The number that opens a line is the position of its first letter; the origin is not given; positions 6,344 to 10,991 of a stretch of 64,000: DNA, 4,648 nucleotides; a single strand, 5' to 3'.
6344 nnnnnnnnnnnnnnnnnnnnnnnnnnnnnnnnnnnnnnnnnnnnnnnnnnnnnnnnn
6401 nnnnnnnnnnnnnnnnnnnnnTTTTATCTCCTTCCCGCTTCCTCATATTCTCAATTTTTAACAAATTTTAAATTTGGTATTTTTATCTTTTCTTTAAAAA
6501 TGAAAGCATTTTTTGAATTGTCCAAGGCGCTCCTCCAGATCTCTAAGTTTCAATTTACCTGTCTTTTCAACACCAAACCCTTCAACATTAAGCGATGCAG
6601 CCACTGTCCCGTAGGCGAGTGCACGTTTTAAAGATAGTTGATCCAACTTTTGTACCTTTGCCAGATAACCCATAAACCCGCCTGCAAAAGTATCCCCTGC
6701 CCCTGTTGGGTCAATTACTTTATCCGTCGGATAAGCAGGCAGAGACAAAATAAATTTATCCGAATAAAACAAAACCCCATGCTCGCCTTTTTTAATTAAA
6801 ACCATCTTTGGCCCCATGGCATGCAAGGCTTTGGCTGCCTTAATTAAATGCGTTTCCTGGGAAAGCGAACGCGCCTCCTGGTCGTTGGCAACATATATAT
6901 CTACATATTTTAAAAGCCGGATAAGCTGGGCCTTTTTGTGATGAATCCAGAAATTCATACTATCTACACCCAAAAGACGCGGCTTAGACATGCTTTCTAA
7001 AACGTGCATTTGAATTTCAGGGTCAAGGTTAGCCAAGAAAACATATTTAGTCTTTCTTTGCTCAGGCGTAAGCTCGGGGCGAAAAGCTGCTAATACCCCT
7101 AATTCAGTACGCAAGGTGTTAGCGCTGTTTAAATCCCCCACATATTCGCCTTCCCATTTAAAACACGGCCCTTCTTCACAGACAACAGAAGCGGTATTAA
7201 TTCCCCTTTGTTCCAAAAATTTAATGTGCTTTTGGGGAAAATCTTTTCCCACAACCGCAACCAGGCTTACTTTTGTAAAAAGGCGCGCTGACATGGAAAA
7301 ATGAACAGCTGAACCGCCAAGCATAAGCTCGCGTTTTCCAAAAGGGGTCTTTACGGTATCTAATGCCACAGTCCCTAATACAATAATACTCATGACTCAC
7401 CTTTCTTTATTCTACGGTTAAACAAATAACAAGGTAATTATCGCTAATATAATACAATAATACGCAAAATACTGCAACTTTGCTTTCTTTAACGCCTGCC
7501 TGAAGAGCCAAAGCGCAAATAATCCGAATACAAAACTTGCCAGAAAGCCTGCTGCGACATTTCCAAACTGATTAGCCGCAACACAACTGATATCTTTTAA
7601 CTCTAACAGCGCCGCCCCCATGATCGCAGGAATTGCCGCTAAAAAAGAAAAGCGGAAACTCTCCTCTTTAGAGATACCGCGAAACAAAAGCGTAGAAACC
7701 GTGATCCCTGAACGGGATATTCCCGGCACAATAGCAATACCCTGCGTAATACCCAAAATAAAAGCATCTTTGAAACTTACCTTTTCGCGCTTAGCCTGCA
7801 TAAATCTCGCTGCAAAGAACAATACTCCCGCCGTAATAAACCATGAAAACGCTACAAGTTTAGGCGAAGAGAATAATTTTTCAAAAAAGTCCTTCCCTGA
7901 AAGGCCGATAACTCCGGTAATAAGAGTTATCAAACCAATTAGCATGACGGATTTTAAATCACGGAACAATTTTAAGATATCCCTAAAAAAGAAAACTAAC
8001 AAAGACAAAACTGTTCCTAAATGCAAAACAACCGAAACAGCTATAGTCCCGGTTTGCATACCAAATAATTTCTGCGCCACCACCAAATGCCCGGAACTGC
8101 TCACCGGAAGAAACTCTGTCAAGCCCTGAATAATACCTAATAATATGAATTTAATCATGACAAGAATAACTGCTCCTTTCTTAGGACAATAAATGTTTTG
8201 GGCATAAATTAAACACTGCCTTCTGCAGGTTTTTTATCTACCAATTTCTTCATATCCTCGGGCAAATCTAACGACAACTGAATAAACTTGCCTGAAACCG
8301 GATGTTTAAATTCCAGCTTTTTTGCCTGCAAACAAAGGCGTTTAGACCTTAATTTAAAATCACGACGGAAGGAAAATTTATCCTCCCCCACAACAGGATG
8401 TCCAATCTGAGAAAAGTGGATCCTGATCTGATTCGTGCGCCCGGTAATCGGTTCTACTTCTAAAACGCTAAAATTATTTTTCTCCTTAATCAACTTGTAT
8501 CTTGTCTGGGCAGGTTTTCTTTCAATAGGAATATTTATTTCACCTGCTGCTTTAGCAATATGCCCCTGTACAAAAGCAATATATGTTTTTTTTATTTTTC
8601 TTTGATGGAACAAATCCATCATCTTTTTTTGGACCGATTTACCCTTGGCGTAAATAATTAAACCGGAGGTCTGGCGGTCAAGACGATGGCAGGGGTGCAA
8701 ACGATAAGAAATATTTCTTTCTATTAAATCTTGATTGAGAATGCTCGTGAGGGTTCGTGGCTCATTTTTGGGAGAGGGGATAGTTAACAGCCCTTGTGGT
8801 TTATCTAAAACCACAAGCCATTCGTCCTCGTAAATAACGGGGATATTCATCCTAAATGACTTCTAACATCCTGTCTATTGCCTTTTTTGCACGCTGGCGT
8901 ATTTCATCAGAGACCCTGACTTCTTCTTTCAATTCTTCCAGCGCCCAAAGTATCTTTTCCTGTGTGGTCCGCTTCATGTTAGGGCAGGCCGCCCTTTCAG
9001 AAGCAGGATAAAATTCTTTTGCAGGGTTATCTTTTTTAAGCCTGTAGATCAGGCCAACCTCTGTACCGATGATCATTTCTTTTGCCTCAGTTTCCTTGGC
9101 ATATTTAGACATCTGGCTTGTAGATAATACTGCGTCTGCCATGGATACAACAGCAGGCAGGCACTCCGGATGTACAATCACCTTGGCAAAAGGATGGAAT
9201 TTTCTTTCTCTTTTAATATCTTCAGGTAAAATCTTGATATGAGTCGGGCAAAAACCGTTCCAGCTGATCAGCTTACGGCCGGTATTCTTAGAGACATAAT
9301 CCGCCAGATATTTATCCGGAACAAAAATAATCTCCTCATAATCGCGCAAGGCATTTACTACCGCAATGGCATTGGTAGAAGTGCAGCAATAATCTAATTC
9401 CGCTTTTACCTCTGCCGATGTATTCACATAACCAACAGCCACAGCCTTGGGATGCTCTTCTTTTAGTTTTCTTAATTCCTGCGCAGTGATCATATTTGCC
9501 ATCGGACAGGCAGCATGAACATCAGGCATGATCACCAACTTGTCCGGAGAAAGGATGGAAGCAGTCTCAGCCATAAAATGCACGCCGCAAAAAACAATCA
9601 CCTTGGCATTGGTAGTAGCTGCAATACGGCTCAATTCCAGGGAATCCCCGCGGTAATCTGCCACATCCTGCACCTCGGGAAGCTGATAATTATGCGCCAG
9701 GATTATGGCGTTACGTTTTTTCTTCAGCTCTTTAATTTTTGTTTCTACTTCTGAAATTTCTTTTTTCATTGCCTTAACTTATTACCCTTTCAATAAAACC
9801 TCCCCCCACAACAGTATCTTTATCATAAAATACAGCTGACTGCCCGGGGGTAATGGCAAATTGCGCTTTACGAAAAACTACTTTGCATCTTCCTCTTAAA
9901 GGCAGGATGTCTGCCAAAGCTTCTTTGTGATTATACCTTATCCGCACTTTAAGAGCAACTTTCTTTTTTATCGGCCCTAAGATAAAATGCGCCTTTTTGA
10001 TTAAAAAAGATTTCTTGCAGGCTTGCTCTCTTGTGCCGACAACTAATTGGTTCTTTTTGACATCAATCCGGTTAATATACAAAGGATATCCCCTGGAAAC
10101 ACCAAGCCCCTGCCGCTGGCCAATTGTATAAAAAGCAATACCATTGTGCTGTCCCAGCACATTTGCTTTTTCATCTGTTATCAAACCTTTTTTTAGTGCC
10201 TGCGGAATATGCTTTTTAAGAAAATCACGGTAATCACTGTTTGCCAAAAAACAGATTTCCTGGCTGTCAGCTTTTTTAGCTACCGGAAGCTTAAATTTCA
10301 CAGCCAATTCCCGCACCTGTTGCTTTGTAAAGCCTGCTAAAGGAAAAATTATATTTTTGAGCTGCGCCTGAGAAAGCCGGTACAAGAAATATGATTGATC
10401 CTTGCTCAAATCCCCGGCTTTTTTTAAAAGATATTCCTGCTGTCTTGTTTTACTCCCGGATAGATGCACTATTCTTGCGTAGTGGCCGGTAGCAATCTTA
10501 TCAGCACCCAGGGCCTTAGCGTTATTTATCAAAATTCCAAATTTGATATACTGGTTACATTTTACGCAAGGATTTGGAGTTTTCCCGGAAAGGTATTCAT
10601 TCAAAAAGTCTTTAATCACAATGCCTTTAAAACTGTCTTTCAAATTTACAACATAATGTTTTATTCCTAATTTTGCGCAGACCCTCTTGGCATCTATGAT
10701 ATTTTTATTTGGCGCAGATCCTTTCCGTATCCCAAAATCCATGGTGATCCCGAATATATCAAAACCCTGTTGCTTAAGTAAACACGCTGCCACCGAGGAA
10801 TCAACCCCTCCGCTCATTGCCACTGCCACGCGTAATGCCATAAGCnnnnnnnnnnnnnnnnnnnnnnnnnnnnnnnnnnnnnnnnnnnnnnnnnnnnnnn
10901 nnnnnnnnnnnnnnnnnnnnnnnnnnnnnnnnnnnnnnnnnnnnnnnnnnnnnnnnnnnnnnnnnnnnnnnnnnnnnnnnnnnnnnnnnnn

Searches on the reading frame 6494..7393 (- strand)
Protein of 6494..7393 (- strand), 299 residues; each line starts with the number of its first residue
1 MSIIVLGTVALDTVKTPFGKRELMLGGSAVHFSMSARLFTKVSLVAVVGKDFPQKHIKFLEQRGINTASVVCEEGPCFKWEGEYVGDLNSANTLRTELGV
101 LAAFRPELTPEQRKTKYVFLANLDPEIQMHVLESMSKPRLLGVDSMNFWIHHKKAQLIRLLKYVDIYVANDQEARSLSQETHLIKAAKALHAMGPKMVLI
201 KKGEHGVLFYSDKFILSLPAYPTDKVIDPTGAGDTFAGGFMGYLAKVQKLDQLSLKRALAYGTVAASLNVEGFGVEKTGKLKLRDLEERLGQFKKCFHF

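Call 30: search_protein_families(library=pfam, proteins=[window:6494-7393:-], max_evalue=0.00001)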
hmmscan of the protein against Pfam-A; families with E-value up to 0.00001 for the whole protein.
window:6494-7393:- (299 aa): 2 families
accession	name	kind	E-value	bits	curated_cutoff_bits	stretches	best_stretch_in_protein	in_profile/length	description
PF00294.29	PfkB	-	3.5e-31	109.1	25.8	1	34-275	45-295/302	pfkB family carbohydrate kinase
PF08543.17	Phos_pyr_kin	-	4.1e-07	30.1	27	1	158-266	113-232/246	Phosphomethylpyrimidine kinase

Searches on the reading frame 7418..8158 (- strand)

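Call 30: search_protein_families(library=pfam, proteins=[window:7418-8158:-], max_evalue=0.00001)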
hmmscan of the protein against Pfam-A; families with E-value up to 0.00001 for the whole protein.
window:7418-8158:- (246 aa): 1 family
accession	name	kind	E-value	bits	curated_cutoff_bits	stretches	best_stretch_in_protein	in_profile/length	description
PF02673.24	BacA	-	3.2e-67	227.4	33.4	1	5-241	2-257/257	Bacitracin resistance protein BacA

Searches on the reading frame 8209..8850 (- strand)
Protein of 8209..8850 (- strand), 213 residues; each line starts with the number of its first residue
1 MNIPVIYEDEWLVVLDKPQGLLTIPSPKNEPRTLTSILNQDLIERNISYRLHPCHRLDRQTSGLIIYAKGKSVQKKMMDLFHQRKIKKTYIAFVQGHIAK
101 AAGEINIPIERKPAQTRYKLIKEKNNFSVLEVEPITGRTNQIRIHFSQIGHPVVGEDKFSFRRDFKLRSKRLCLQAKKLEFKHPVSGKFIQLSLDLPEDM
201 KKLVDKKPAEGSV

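Call 31: search_protein_families(library=pfam, proteins=[window:8209-8850:-], max_evalue=0.00001)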
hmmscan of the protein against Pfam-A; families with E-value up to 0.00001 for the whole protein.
window:8209-8850:- (213 aa): 1 family
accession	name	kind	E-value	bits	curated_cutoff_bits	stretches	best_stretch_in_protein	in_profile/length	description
PF00849.27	PseudoU_synth_2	-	5.2e-34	118.1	26.8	1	12-148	2-152/152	RNA pseudouridylate synthase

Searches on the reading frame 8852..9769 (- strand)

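Call 31: search_protein_families(library=pfam, proteins=[window:8852-9769:-], max_evalue=0.00001)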
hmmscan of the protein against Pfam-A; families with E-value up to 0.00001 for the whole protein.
window:8852-9769:- (305 aa): 1 family
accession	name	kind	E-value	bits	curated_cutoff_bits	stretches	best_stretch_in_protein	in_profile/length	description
PF02445.21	NadA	-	6.2e-123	410.1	27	1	11-303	2-295/295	Quinolinate synthetase A protein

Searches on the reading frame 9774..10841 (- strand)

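Call 31: search_protein_families(library=pfam, proteins=[window:9774-10841:-], max_evalue=0.00001)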
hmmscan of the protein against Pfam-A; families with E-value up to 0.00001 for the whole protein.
window:9774-10841:- (355 aa): 7 families
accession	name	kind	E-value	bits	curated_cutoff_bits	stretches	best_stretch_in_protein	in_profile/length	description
PF03054.22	tRNA_Me_trans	-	4.4e-70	235.9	20.6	1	4-200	2-201/202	tRNA methyl transferase HUP domain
PF20259.3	tRNA_Me_trans_M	-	7.6e-19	67.5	27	1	205-269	1-65/66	tRNA methyl transferase PRC-barrel domain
PF20258.4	tRNA_Me_trans_C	-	1.5e-16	60.9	20.6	1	277-350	2-77/77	Aminomethyltransferase beta-barrel domain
PF06508.19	QueC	-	2e-08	34.4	22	1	6-188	3-178/210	Queuosine biosynthesis protein QueC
PF24167.1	DUF7411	-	6.4e-08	32.8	28.7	0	4-71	2-62/194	Family of unknown function (DUF7411)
PF02540.23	NAD_synthase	-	6.6e-07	29.1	21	0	5-72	21-86/242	NAD synthase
PF01171.26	ATP_bind_3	-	5.2e-06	26.7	27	0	5-121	2-105/182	PP-loop family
